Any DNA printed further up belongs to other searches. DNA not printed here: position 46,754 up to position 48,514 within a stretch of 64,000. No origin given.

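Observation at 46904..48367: Orphan FokI-type cleavage domain fused to winged-helix-like modules, with no methyltransferase in reach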

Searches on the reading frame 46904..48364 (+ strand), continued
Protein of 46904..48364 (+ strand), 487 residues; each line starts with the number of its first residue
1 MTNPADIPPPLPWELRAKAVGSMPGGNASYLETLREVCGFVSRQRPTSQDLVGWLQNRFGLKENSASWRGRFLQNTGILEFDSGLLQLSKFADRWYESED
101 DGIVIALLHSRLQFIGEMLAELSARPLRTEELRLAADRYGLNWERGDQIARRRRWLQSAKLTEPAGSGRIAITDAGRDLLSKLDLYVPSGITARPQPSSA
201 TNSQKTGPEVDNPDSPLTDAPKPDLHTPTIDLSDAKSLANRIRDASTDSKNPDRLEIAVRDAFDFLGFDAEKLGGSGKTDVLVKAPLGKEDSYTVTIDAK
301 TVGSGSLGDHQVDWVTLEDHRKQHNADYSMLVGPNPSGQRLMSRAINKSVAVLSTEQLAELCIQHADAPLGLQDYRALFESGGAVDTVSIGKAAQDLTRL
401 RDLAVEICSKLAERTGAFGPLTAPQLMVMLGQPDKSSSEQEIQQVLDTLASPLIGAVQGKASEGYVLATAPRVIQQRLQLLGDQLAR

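Call 25: fold_search(model_id=the predicted structure, library=pdb)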
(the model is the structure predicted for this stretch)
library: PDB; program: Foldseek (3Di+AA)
matches with E <= 10: 1041; with E <= 0.001: 11
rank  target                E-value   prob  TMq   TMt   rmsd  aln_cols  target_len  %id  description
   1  2fok_A                2.7e-09  1.00  0.30  0.26  18.1       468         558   14  STRUCTURE OF RESTRICTION ENDONUCLEASE FOKI (released 1998-06-17)
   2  1fok_A                3.8e-09  1.00  0.29  0.25  18.4       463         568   15  STRUCTURE OF RESTRICTION ENDONUCLEASE FOKI BOUND TO DNA (released 1997-12-03)
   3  2fok_B                5.3e-09  1.00  0.29  0.26  17.8       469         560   15  STRUCTURE OF RESTRICTION ENDONUCLEASE FOKI (released 1998-06-17)
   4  3a4k_A                1.5e-05  1.00  0.25  0.39  22.7       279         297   15  Crystal structural analysis of HindIII restriction endonuclease in complex with cognate DNA and divalent cations at 2. (released 2009-10-20)
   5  2e52_B                2.6e-05  1.00  0.27  0.42  10.4       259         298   15  Crystal structural analysis of HindIII restriction endonuclease in complex with cognate DNA at 2.0 angstrom resolution (released 2007-12-18)
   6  2e52_A                2.6e-05  1.00  0.24  0.38  12.8       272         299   15  Crystal structural analysis of HindIII restriction endonuclease in complex with cognate DNA at 2.0 angstrom resolution (released 2007-12-18)
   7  6qnz_B                2.8e-05  1.00  0.22  0.20  24.2       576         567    9  Crystal structure of the site-specific DNA nickase N.BspD6I E418A Mutant (released 2020-03-04)
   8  6qnz_A                4.5e-05  1.00  0.23  0.20  23.3       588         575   10  Crystal structure of the site-specific DNA nickase N.BspD6I E418A Mutant (released 2020-03-04)
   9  5lhc_A                5.6e-04  0.97  0.22  0.19  23.4       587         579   10  The structure of D456A mutant of Nt.BspD6I nicking endonuclease at 0.24 nm resolution . (released 2017-08-16)
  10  5liq_A                6.2e-04  0.98  0.23  0.20  23.9       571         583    9  The structure of C160S,C508S,C578S mutant of Nt.BspD6I nicking endonuclease at 0.185 nm resolution . (released 2017-08-02)
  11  5liq_B                6.5e-04  0.96  0.23  0.20  23.7       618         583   10  The structure of C160S,C508S,C578S mutant of Nt.BspD6I nicking endonuclease at 0.185 nm resolution . (released 2017-08-02)
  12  5hnf_A                1.7e-03  1.00  0.23  0.37   7.9       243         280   10  Crystal structure of pyrene- and phenanthrene-modified DNA in complex with the BpuJ1 endonuclease binding domain (released 2016-08-17)
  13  5hnh_A                2.9e-03  1.00  0.24  0.39   8.0       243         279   10  Crystal structure of pyrene- and phenanthrene-modified DNA in complex with the BpuJ1 endonuclease binding domain (released 2016-08-17)
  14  4oc8_A                2.9e-03  0.99  0.21  0.26  19.4       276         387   13  DNA modification-dependent restriction endonuclease AspBHI (released 2014-03-19)
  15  2vla_A                3.0e-03  1.00  0.24  0.38   9.6       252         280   12  Crystal structure of restriction endonuclease BpuJI recognition domain in complex with cognate DNA (released 2008-05-06)
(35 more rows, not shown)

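Call 29: search_solved_structures(query=A1, max_evalue=10, show_alignments=2)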
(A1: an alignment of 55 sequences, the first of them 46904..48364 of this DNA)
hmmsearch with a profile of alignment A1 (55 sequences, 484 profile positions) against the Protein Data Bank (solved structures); distinct sequences matched with E-value up to 10: 14.
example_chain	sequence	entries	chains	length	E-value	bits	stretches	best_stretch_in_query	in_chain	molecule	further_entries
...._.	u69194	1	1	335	0.091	14.7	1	358-427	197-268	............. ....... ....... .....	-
5x9b_A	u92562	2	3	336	0.1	14.6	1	358-427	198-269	Mitochondrial dynamics protein MID51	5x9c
4oaf_A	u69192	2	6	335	0.1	14.6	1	358-427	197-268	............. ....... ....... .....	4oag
4nxw_A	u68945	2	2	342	0.1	14.6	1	358-427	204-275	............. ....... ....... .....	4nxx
4oah_A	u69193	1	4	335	0.1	14.6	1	358-427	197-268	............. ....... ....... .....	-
4nxt_A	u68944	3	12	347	0.11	14.5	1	358-427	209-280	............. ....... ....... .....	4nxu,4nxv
6uri_B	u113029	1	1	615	0.79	11.7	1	426-478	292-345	AP-2 complex subunit beta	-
6xt9_A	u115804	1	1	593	0.86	11.5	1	325-405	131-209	Bardet-Biedl syndrome 1 protein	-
9pwb_B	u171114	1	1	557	0.91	11.4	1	426-478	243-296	AP-2 complex subunit beta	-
7oho_BBB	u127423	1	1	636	0.93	11.4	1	426-478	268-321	AP-2 complex subunit beta,F-BAR domain only protein 2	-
4uqi_B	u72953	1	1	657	1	11.3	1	426-478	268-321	AP-2 COMPLEX SUBUNIT BETA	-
2jkr_B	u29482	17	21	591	1.2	11.1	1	426-478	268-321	AP-2 COMPLEX SUBUNIT BETA-1 | AP-2 complex subunit beta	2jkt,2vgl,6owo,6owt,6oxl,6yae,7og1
2xa7_B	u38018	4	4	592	1.2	11.1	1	426-478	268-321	AP-2 COMPLEX SUBUNIT BETA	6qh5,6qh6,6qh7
6yaf_B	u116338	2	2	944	1.9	10.4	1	426-478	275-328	AP-2 complex subunit beta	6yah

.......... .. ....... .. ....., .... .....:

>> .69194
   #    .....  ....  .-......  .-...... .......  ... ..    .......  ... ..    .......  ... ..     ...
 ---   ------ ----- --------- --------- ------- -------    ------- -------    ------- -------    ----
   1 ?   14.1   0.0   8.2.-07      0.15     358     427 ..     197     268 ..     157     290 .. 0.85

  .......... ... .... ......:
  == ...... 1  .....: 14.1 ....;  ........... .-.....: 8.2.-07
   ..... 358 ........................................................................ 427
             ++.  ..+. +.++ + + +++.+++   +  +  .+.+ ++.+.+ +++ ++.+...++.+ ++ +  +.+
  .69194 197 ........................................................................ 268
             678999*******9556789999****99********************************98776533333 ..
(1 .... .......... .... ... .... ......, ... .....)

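Call 30: search_protein_families(library=pfam, alignment_id=A1, max_evalue=0.01)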
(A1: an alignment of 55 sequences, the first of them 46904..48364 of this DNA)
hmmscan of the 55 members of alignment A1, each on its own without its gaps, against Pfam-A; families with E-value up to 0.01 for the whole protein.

A. member 1, window:46904-48364:+ (487 aa): 0 families

B. families by the number of members that match (of 55 scanned): 9 families
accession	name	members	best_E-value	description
PF04471.18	Mrr_cat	31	1.7e-08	Restriction endonuclease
PF01878.24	EVE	14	5e-13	EVE domain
PF09518.16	RE_HindIII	3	0.0013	HindIII restriction endonuclease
PF17766.7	fn3_6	1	7.7e-05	Fibronectin type-III domain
PF12705.13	PDDEXK_1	1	0.0005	PD-(D/E)XK nuclease superfamily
PF05887.16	Trypan_PARP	1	0.00068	Procyclic acidic repetitive protein (PARP)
PF00512.31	HisKA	1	0.0063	His Kinase A (phospho-acceptor) domain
PF14338.12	Mrr_N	1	0.0065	Mrr N-terminal domain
PF25213.1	HVO_A0261_N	1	0.009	HVO_A0261 N-terminal domain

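Call 35: find_related_loci(query=A1, collection=genome_contigs, flank=8000)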
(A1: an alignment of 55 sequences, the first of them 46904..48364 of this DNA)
Query A1 (487 aa) in genome_contigs; peptide patterns used: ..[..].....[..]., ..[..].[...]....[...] (x = any residue, [..] = any of these).
197 stretches matched a pattern; 103 encode a relative of the query (tblastn E <= 1e-3); the best 80 are kept; 80 distinct loci.
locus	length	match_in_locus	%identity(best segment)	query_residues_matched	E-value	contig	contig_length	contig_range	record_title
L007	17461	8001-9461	68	1-486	0e+0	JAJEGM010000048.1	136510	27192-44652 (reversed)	MAG: Acidimicrobiia bacterium isolate p16x57bins.12 k141_46145, whole genome shotgun sequence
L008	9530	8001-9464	66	1-487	0e+0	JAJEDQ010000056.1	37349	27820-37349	MAG: Acidimicrobiia bacterium isolate p16x33bins.34 k141_765913, whole genome shotgun sequence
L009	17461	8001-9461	67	1-486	0e+0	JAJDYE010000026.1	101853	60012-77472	MAG: Acidimicrobiia bacterium isolate jk18x27bins.72 k141_765094, whole genome shotgun sequence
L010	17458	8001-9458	64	1-486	0e+0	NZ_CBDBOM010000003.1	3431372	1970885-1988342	MAG: Candidatus Poriferisocius sp. isolate 6cc4a3fc-7d21-471c-8f5b-206ccb7f2e02 contig_3, whole genome shotgun sequence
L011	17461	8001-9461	64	1-485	0e+0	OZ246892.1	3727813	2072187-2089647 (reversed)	MAG: Acidimicrobiales bacterium isolate 3c6b77ed-a9df-485c-af98-3e10d3554373 genome assembly, chromosome: 1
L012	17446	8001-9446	62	1-486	0e+0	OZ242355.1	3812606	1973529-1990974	MAG: Acidimicrobiales bacterium isolate 104998a1-4135-4d78-96d2-be0913496795 genome assembly, chromosome: 1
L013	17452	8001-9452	62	1-487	0e+0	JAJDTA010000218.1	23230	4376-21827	MAG: Acidimicrobiia bacterium isolate jk18x11bins.4 k141_1297101, whole genome shotgun sequence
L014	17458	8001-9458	74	1-486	0e+0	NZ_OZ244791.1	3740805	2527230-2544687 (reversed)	MAG: Candidatus Poriferisocius sp. isolate cde17ac8-0948-4364-bd42-6cfd40f4f062 chromosome 1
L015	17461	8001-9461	66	1-486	0e+0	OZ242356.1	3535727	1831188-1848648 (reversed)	MAG: Acidimicrobiales bacterium isolate 1ff3c0e0-a0fb-4382-b91d-522820076fd5 genome assembly, chromosome: 1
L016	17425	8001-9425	47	1-486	3e-129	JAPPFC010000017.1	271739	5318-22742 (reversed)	MAG: bacterium isolate RHO1_bin_21 NODE_49_length_271739_cov_34.005050, whole genome shotgun sequence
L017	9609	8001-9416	46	6-486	1e-125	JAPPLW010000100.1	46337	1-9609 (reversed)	MAG: bacterium isolate RHO3_bin_31 NODE_1672_length_46337_cov_34.551445, whole genome shotgun sequence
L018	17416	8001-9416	46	5-486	2e-123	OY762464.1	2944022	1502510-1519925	MAG: Acidimicrobiia bacterium isolate 46c1db0d-967a-4333-83ea-8eb352737e21 genome assembly, chromosome: 1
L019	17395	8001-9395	41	7-486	3e-121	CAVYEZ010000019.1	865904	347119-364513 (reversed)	MAG: uncultured Actinomycetota bacterium isolate MFD09603.bin.2.164 genome assembly, contig: contig_954, whole genome sh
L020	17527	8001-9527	43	2-485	2e-119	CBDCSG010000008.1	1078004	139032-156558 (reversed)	MAG: Acidimicrobiales bacterium isolate 4bfa7ccb-6d32-468a-bdc8-90cf7c7e981b genome assembly, contig: contig_8, whole ge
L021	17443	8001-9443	45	9-486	2e-118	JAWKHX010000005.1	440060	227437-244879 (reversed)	MAG: Ilumatobacteraceae bacterium isolate BC2.62 BC2.62.fa-5, whole genome shotgun sequence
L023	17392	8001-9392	43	7-486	9e-117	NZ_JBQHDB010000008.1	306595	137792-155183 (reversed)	Micromonospora sp. BQ11 BQ11-1_scaffold8, whole genome shotgun sequence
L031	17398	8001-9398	41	3-486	7e-111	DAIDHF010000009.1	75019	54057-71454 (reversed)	MAG TPA_asm: Acidimicrobiales bacterium isolate clean4 NODE_9_length_75019_cov_4.573390, whole genome shotgun sequence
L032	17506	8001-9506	42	8-486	4e-110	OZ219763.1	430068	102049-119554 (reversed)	MAG: Acidimicrobiia bacterium isolate 0395d7e3-236e-4384-95e3-6864e4764bd2 genome assembly, chromosome: 7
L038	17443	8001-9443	42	4-487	2e-105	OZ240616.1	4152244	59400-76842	MAG: Candidatus Aldehydirespiratoraceae bacterium isolate 1f25ca57-e486-4e0f-9107-43bc41358f04 genome assembly, chromoso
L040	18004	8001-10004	42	8-486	6e-105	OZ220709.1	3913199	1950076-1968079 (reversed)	MAG: Acidimicrobiales bacterium isolate 6b056a62-6b83-475f-8eea-6cb61c32e6fc genome assembly, chromosome: 1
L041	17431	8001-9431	41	4-485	5e-105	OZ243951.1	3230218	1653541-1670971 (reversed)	MAG: Candidatus Aldehydirespiratoraceae bacterium isolate d6686e6b-c766-4219-a85b-b3fd03f9654a genome assembly, chromoso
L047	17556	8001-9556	40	4-487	2e-87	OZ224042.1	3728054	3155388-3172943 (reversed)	MAG: Acidimicrobiales bacterium isolate 5fd421f4-4967-4565-8d05-0d282dd64fa1 genome assembly, chromosome: 1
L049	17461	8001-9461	36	2-483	1e-82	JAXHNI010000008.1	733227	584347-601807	MAG: Gammaproteobacteria bacterium isolate Salar_de_Ascotan_soil_MAG_ASO80 contig_2293_polypolish, whole genome shotgun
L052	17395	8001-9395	34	7-486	1e-77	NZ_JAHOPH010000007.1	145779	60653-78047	Salsipaludibacter albus strain AS10 AS10_7, whole genome shotgun sequence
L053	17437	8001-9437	43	13-486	1e-104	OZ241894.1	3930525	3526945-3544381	MAG: Candidatus Aldehydirespirator sp. isolate 59d5e5b9-c534-4d11-b37b-78d6acc4b690 genome assembly, chromosome: 1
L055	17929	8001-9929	33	2-465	6e-57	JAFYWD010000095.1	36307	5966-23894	MAG: Lachnospiraceae bacterium isolate RGIG7476 Water_buffalos_Colon-3__c106993, whole genome shotgun sequence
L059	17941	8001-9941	31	1-465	2e-53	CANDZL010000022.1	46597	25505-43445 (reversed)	MAG TPA_asm: uncultured Hungatella sp. isolate SRR18439530_bin.9_metawrap_v1.3_MAG genome assembly, contig: NODE.198_len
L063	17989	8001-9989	29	10-486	1e-50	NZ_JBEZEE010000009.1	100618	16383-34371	Streptomyces sp. NPDC049099 NPDC049099_48_D1.ctg-0009, whole genome shotgun sequence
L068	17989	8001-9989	31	6-485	3e-48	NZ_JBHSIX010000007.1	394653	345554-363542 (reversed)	Streptomyces fildesensis strain CGMCC 4.5735 GCM70023132_59, whole genome shotgun sequence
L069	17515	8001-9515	40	2-487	1e-97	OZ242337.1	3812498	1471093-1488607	MAG: Candidatus Aldehydirespiratoraceae bacterium isolate 4e9cc62d-94a8-4610-be7f-a0f893ae6d2b genome assembly, chromoso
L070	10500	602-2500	29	6-458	3e-47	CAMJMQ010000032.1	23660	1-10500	MAG: uncultured Clostridia bacterium isolate SRR12081300_bin.86_metaWRAP_v1.3_MAG genome assembly, contig: ERZ12289770.3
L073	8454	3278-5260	29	9-482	4e-44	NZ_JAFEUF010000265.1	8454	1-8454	Streptomyces durocortorensis strain RHZ10 NODE_274_covk_50.616689_covr_113.90590, whole genome shotgun sequence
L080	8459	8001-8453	52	284-434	4e-40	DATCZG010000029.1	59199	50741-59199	MAG TPA_asm: Ilumatobacter sp. isolate SMAG_U64 k141_1432021, whole genome shotgun sequence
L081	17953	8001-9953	28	6-466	2e-45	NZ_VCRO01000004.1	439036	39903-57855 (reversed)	Alteribacter natronophilus strain M30 NODE_4_length_439036_cov_8.25502, whole genome shotgun sequence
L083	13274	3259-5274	28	3-487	1e-38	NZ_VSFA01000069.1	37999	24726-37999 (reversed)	Micromonospora sp. MP36 69, whole genome shotgun sequence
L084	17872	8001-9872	29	13-457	3e-38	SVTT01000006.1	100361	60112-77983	MAG: Oscillospiraceae bacterium isolate SIG702 NODE_5097_length_100361_cov_4.197757, whole genome shotgun sequence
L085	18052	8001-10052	28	1-485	1e-37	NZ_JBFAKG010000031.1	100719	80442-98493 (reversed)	Saccharopolyspora sp. NPDC050389 NPDC050389_58_F4.ctg-0031, whole genome shotgun sequence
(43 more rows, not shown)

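Call 41: search_protein_families(library=pfam, proteins=[L038:6479-7588:-, L041:5523-6593:-, L047:6677-7765:-, L069:5085-6194:-, L017:5879-6961:-, L021:966-3047:+, L031:10388-11302:+, L068:12776-13822:-, L084:2601-4694:+, L040:1-2831:-], max_evalue=0.001)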
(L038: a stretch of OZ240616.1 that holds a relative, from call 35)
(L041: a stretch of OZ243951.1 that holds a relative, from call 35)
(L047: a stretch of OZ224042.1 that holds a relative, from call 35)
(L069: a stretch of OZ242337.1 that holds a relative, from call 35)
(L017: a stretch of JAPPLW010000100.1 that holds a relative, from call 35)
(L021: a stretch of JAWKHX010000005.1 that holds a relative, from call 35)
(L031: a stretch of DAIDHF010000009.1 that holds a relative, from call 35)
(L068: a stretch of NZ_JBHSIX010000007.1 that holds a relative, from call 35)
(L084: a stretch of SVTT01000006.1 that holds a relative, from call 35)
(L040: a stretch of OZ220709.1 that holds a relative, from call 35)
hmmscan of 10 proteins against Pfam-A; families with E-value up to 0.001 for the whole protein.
L038:6479-7588:- (369 aa): 1 family
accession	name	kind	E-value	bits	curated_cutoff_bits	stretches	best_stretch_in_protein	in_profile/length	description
PF00145.23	DNA_methylase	-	2.4e-59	201.8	22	1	9-356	1-321/324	C-5 cytosine-specific DNA methylase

L041:5523-6593:- (356 aa): 1 family
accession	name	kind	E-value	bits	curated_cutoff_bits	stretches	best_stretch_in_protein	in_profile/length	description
PF00145.23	DNA_methylase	-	4.4e-59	200.9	22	1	3-350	1-321/324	C-5 cytosine-specific DNA methylase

L047:6677-7765:- (362 aa): 1 family
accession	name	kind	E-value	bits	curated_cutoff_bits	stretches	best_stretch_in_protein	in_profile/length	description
PF00145.23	DNA_methylase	-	1.3e-58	199.4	22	1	9-356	1-321/324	C-5 cytosine-specific DNA methylase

L069:5085-6194:- (369 aa): 1 family
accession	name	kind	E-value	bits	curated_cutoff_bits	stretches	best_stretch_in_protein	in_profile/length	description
PF00145.23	DNA_methylase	-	3e-59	201.5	22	1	9-356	1-321/324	C-5 cytosine-specific DNA methylase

L017:5879-6961:- (360 aa): 0 families

L021:966-3047:+ (693 aa): 2 families
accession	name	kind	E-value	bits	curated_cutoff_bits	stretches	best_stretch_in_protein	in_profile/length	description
PF02384.22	N6_Mtase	-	3.1e-60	204.6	20.4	1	162-469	6-278/311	N-6 DNA Methylase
PF12161.14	HsdM_N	-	2.5e-20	73.9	24.5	1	15-147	2-135/135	HsdM N-terminal domain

L031:10388-11302:+ (304 aa): 4 families
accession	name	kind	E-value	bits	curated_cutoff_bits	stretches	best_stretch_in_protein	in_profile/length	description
PF02384.22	N6_Mtase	-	4.3e-37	128.5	20.4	1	149-291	3-138/311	N-6 DNA Methylase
PF12161.14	HsdM_N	-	3e-12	47.8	24.5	1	31-136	1-133/135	HsdM N-terminal domain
PF01170.24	UPF0020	-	7.9e-06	26.1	22.3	1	182-291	18-134/197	RMKL-like, methyltransferase domain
PF20473.4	MmeI_Mtase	-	0.00044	20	27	0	192-253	19-84/259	MmeI, DNA-methyltransferase domain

L068:12776-13822:- (348 aa): 0 families

L084:2601-4694:+ (697 aa): 3 families
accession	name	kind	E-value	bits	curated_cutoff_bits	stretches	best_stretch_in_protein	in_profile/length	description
PF02384.22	N6_Mtase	-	6.7e-31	108.2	20.4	1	315-609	15-275/311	N-6 DNA Methylase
PF07669.17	Eco57I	-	1.4e-09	38.7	25.3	1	422-544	59-165/171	Eco57I restriction-modification methylase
PF01170.24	UPF0020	-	5.1e-08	33.3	22.3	1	336-474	16-135/197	RMKL-like, methyltransferase domain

L040:1-2831:- (943 aa): 4 families
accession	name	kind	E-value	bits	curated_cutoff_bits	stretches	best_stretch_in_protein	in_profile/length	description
PF22920.2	UvrC_RNaseH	-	6.3e-13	49.1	24.3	1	881-938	1-58/116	UvrC Ribonuclease H-like domain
PF02151.25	UVR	-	5.9e-08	32.7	21.5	1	835-867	3-35/36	UvrB/uvrC motif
PF01541.30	GIY-YIG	-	1.7e-05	25.4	22.6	1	646-717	3-76/78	GIY-YIG catalytic domain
PF24348.1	DUF7508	-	0.00034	21.1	26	1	633-674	10-50/79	Domain of unknown function (DUF7508)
